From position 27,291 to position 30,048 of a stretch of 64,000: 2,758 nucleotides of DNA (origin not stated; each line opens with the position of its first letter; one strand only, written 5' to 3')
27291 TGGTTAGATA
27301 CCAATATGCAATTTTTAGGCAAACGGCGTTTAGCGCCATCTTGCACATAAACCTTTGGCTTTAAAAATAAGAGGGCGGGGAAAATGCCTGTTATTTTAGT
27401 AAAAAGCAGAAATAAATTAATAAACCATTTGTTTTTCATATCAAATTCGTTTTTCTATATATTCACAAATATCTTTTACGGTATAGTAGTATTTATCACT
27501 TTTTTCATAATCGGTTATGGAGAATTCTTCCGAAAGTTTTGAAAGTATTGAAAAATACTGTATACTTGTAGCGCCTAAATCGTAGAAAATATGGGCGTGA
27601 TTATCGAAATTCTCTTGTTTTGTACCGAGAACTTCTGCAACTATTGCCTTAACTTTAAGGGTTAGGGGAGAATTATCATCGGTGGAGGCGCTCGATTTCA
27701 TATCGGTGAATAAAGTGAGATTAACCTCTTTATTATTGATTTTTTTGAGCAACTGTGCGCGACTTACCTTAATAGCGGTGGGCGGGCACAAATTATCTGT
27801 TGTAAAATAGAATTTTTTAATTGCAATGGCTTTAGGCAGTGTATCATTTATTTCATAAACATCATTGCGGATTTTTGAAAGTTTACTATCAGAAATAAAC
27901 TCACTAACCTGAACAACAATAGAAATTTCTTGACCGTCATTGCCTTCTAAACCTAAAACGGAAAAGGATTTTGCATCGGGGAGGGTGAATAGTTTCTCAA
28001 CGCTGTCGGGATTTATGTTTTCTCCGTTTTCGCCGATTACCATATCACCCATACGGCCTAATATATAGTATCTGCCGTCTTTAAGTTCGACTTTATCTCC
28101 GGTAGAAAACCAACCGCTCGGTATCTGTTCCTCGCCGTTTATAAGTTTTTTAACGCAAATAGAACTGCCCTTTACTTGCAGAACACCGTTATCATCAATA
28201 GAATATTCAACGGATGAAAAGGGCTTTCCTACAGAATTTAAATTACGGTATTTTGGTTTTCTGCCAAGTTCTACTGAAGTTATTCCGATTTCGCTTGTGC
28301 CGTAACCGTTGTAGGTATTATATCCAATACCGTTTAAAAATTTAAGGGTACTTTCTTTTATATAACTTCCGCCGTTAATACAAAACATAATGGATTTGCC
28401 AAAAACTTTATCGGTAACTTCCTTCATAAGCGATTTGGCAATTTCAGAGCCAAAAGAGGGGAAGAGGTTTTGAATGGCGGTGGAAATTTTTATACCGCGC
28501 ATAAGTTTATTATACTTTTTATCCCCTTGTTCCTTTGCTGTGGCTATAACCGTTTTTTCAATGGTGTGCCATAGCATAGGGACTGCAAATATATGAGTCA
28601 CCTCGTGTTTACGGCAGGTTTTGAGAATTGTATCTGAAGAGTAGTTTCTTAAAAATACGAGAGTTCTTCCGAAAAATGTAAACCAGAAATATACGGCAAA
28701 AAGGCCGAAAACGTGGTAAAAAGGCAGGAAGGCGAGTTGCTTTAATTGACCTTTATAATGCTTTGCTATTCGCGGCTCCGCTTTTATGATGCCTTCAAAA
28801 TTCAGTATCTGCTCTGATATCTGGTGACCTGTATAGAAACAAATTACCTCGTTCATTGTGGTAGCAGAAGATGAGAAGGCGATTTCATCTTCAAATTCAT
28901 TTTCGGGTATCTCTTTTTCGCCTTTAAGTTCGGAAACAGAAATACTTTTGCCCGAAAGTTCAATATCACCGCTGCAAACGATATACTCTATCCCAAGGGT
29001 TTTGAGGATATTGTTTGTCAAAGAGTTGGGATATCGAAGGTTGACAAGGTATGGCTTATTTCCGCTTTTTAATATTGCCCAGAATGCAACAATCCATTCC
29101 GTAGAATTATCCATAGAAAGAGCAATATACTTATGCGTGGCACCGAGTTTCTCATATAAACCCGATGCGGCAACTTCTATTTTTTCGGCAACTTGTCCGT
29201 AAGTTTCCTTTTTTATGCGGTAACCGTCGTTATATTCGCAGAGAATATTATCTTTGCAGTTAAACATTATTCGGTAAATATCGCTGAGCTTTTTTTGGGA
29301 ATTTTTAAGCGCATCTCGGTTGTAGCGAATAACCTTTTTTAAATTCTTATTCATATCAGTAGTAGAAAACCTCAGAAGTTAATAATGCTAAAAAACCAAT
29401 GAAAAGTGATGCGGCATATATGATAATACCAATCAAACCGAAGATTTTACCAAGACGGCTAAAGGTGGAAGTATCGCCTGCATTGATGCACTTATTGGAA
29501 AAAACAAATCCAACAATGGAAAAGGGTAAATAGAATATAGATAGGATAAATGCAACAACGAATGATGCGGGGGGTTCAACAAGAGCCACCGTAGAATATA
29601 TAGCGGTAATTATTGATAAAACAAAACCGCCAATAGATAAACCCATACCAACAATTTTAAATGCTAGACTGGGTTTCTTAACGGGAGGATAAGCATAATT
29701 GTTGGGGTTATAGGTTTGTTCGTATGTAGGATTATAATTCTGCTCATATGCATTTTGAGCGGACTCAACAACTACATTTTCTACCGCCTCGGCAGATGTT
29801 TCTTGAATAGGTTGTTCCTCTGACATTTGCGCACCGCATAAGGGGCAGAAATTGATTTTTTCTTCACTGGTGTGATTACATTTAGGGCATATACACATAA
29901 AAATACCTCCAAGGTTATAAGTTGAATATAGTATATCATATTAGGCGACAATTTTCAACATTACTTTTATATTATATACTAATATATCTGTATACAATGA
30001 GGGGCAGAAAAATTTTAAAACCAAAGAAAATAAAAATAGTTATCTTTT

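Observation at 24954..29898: Uncharacterised carrier-protein-dependent lipid-acylation cassette: ANL-T didomain, tandem LPLAT, free carrier protein, LRAT/PLAAT homologue and Sfp-type PPTase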

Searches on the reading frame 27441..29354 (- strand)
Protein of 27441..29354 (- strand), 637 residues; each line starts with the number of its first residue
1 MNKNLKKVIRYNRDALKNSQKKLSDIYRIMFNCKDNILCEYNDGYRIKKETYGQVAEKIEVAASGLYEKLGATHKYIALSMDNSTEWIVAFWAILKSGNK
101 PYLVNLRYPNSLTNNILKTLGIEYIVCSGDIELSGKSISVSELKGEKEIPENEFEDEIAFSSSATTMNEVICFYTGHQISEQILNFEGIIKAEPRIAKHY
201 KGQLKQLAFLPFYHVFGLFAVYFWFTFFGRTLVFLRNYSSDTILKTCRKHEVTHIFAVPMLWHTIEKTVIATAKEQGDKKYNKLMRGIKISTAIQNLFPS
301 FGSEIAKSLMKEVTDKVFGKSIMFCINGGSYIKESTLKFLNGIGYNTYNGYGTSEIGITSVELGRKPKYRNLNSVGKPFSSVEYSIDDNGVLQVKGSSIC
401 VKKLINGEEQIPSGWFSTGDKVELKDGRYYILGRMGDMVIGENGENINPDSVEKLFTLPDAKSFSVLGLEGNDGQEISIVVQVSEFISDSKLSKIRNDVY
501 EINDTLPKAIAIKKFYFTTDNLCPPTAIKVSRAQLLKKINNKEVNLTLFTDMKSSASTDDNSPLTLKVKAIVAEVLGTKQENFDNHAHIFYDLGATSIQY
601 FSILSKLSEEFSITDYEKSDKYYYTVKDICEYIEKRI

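Call 3: search_protein_families(library=pfam, proteins=[window:27441-29354:-], max_evalue=0.01)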
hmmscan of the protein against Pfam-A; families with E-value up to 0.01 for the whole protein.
window:27441-29354:- (637 aa): 2 families
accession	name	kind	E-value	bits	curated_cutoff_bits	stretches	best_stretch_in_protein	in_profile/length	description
PF00501.34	AMP-binding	-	8.4e-32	110.8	29.9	1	47-390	19-361/384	AMP-binding enzyme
PF00550.31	PP-binding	-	9e-07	29.5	20.8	1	567-614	2-48/67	Phosphopantetheine attachment site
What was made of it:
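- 27441..29354 (-): ANL-T didomain (637 aa). The adenylate-forming domain is roughly aa 1-545 (nt 27720-29354). The fused acyl-carrier (T) domain is roughly aa 560-637 (nt 27444-27677), with the phosphopantetheine Ser in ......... Pfam AMP-binding 110.8 bits and PP-binding 29.5 bits (call 3).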

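Call 4: search_protein_families(library=ncbifam, proteins=[window:27441-29354:-], max_evalue=0.01)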
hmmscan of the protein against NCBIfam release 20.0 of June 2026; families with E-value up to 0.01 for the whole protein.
window:27441-29354:- (637 aa): 69 families (the best 25 are shown)
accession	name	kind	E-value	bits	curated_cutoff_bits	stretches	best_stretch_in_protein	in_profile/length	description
TIGR01923.1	menE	equivalog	1.8e-28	99.6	330.15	2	321-491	225-405/442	o-succinylbenzoate--CoA ligase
NF004837.0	PRK06187.1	subfamily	1.6e-25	89.4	476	1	205-517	215-501/531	long-chain-fatty-acid--CoA ligase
NF006539.0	PRK09029.1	equivalog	8.1e-25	87.6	494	2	326-542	246-454/458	o-succinylbenzoate--CoA ligase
NF002966.0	PRK03640.1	equivalog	7.3e-24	84.2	556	2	304-498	238-446/483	o-succinylbenzoate--CoA ligase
NF005307.0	PRK06839.1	equivalog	1.7e-22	79.7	748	2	320-539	264-493/496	o-succinylbenzoate--CoA ligase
NF004114.0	PRK05605.1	equivalog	1.8e-19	69.5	766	3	201-268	262-329/575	long-chain-fatty-acid--CoA ligase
NF052269.1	Staph_lig_FadD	equivalog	6.5e-18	64.3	650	2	320-543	265-497/499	long-chain-fatty-acid--CoA ligase FadD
TIGR01733.1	AA-adenyl-dom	subfamily_domain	8.1e-15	54.5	317.4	1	51-139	1-90/409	amino acid adenylation domain-containing protein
NF006182.0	PRK08316.1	subfamily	1.8e-14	53.2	663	2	345-474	313-456/523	fatty acyl-CoA synthetase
NF005801.1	PRK07656.1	equivalog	2.8e-14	52.6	657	2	371-469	333-437/500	FadD3 family acyl-CoA ligase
NF052580.1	Str24CoAsynCasG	equivalog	1.4e-12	46.7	750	1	412-486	426-501/548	steroid-24-oyl-CoA synthetase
NF005797.0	PRK07638.1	equivalog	8.6e-12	44.3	518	1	311-543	247-483/487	acyl-CoA synthetase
NF009233.0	PRK12583.1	subfamily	1.3e-11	43.6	832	1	412-483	426-499/558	fatty acid CoA ligase family protein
NF038343.1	ligase_FadD11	exception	1.5e-11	43.4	950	1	257-454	253-464/585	fatty acid--CoA ligase FadD11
NF009921.1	PRK13382.1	exception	8.8e-11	41.2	850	1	309-487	295-485/529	acyl-CoA ligase FadD12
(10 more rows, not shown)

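Call 16: search_solved_structures(query=window:27441-29354:-, max_evalue=0.00001)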
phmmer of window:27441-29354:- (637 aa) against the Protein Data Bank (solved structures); distinct sequences matched with E-value up to 0.00001: 15.
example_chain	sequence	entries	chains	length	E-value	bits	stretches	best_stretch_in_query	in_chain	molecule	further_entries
5x8f_A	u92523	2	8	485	1.6e-13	53.1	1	321-470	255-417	2-succinylbenzoate--CoA ligase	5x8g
5buq_A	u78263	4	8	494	2.2e-13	52.7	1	323-470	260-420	2-succinylbenzoate--CoA ligase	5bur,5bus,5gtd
3cw8_X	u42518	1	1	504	2.2e-12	49.4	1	409-540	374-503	4-chlorobenzoyl CoA ligase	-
2qvx_X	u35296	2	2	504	2.9e-12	49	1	408-540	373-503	4-Chlorobenzoate CoA Ligase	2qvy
2qvz_X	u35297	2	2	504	3.3e-12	48.8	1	409-540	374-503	4-Chlorobenzoate CoA Ligase/Synthetase | 4-Chlorobenzoate CoA Ligase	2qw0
1t5d_X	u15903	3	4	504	3.3e-12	48.8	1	409-540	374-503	4-chlorobenzoyl CoA ligase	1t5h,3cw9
3dlp_X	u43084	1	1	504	4.6e-12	48.3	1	409-540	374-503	4-Chlorobenzoate CoA Ligase/Synthetase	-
3ipl_A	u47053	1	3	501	4.8e-11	45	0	337-522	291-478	2-succinylbenzoate--CoA ligase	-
3r44_A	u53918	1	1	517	1.5e-08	36.7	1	321-485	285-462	fatty acyl CoA synthetase FADD13 (FATTY-ACYL-CoA SYNTHETASE)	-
6nj0_A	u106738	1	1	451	1.1e-06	30.6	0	326-457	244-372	2-succinylbenzoate--CoA ligase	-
5c5h_A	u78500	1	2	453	1.1e-06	30.6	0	326-457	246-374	2-succinylbenzoate--CoA ligase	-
5ie0_A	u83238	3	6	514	3.3e-06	29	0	411-532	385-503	Oxalate--CoA ligase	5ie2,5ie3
8wev_A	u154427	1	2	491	4.4e-06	28.6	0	409-477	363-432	Feruloyl-CoA Synthetase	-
8weu_A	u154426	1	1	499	4.6e-06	28.5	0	409-477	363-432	Fatty-acyl-CoA synthase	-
6n3p_G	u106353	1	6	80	9.3e-06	27.5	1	562-633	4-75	Acyl carrier protein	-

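Call 28: find_homologous_proteins(query=window:27441-29354:-, max_evalue=1e-10)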
Query window:27441-29354:- (637 aa): 1709 proteins with E <= 1e-10 among 8000 candidates; the best 120 are listed.
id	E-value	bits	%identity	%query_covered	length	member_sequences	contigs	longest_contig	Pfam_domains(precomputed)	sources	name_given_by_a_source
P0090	0.0e+0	1431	100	100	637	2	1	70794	PF00550.32,PF00501.35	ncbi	-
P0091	0.0e+0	1273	86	100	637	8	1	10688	PF00550.32,PF00501.35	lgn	-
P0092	0.0e+0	1138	77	100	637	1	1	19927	PF00550.32,PF00501.35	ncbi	-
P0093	0.0e+0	1128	76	100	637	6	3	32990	PF00550.32,PF00501.35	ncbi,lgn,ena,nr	ncbi:MAG: AMP-binding protein [Clostridia bacterium]|nr:AMP-binding protein [Clostridia bacterium]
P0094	0.0e+0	1122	76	100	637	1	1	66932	PF00550.32,PF00501.35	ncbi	-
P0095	0.0e+0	1112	76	100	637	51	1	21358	PF00550.32,PF00501.35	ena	-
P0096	0.0e+0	1111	76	100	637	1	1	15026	PF00550.32,PF00501.35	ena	-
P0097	0.0e+0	1111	76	100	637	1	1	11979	PF00550.32,PF00501.35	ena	-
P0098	0.0e+0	1111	76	100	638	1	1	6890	PF00550.32,PF00501.35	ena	-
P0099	0.0e+0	1105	75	100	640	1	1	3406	PF00550.32,PF00501.35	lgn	-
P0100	0.0e+0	1104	76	100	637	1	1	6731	PF00550.32,PF00501.35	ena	-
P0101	0.0e+0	1103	74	100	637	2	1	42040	PF00550.32,PF00501.35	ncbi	-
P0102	0.0e+0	1099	74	100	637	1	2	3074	PF00550.32,PF00501.35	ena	-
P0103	0.0e+0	1098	73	100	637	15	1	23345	PF00550.32,PF00501.35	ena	-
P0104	0.0e+0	1097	74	100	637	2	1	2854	PF00550.32,PF00501.35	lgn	-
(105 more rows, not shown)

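Call 58: search_solved_structures(query=A2, max_evalue=1e-8)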
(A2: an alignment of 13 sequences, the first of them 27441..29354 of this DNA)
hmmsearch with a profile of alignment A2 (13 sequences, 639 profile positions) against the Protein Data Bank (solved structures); distinct sequences matched with E-value up to 1e-8: 89 (the best 60 are shown).
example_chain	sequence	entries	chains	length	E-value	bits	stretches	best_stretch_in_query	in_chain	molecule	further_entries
5x8f_A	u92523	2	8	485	1e-28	103.3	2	340-490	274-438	2-succinylbenzoate--CoA ligase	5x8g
5buq_A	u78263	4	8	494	2e-28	102.3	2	339-470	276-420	2-succinylbenzoate--CoA ligase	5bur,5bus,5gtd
3ipl_A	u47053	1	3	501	6.3e-21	77.5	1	328-470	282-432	2-succinylbenzoate--CoA ligase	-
3cw8_X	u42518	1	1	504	1.7e-20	76.1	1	48-260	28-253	4-chlorobenzoyl CoA ligase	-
2qvx_X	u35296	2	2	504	1.9e-20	76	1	48-260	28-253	4-Chlorobenzoate CoA Ligase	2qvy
1t5d_X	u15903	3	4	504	2.4e-20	75.6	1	48-260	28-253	4-chlorobenzoyl CoA ligase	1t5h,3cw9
2qvz_X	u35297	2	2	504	2.5e-20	75.6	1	48-260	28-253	4-Chlorobenzoate CoA Ligase/Synthetase | 4-Chlorobenzoate CoA Ligase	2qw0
3dlp_X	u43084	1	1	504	1.5e-19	73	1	48-260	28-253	4-Chlorobenzoate CoA Ligase/Synthetase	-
7a9j_A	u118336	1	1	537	1.9e-19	72.6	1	323-538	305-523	Cfl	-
7a9i_A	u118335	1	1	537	3.9e-19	71.6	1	323-538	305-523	Cfl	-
4r0m_B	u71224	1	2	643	1.2e-17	66.8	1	320-636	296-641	McyG protein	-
3r44_A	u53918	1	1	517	1.6e-16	63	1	321-492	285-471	fatty acyl CoA synthetase FADD13 (FATTY-ACYL-CoA SYNTHETASE)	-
6nj0_A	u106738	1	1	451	3.5e-14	55.3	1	325-540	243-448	2-succinylbenzoate--CoA ligase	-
5c5h_A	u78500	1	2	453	3.5e-14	55.3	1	325-540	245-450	2-succinylbenzoate--CoA ligase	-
4gxq_A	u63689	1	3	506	1.4e-13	53.3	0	323-512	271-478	Malonyl CoA synthetase, Benzoate-CoA ligase Chimeric protein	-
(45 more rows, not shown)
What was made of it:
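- The closest solved ANL enzymes are MenE (103 bits by profile) and 4-chlorobenzoate-CoA ligase, ahead of FadD13 (63), AasS (47) and DltA (46) (call 58). The nearest ANL relatives are aryl- or dicarboxylic-acid ligases rather than fatty acyl ligases (call 58). MenE, CBL and McyG are among the best solved relatives (call 58).
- Tried and rejected: MenE and 4-chlorobenzoate-CoA ligase rank first but score low (calls 16, 58).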

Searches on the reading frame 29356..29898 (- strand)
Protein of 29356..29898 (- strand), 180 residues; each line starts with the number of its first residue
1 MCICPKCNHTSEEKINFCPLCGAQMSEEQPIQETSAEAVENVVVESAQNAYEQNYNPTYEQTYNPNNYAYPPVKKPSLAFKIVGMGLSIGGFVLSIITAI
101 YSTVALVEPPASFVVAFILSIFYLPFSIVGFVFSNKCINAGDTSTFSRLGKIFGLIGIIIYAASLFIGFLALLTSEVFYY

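Call 3: search_protein_families(library=pfam, proteins=[window:29356-29898:-], max_evalue=0.01)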
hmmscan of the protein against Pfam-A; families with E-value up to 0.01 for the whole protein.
window:29356-29898:- (180 aa): 3 families
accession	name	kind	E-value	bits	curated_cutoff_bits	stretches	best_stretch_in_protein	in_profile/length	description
PF12773.13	DZR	-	0.00097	19.7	27.3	1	4-26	1-23/45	Double zinc ribbon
PF13240.11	Zn_Ribbon_1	-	0.001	19.2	25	1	4-24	2-22/23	zinc-ribbon domain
PF24460.1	DUF7575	-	0.0029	17.3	28.5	1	4-24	6-26/28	Domain of unknown function (DUF7575)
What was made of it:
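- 29356..29898 (-): Zn-ribbon protein with 3-4 TM segments (180 aa), first gene of the operon in this window. It is a lineage-specific accessory and not part of the core. The Zn-ribbon hits are weak, 19-20 bits and below cut-off (call 3).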

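Call 4: search_protein_families(library=ncbifam, proteins=[window:29356-29898:-], max_evalue=0.01)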
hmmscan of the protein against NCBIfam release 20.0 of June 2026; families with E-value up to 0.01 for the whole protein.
window:29356-29898:- (180 aa): 0 families
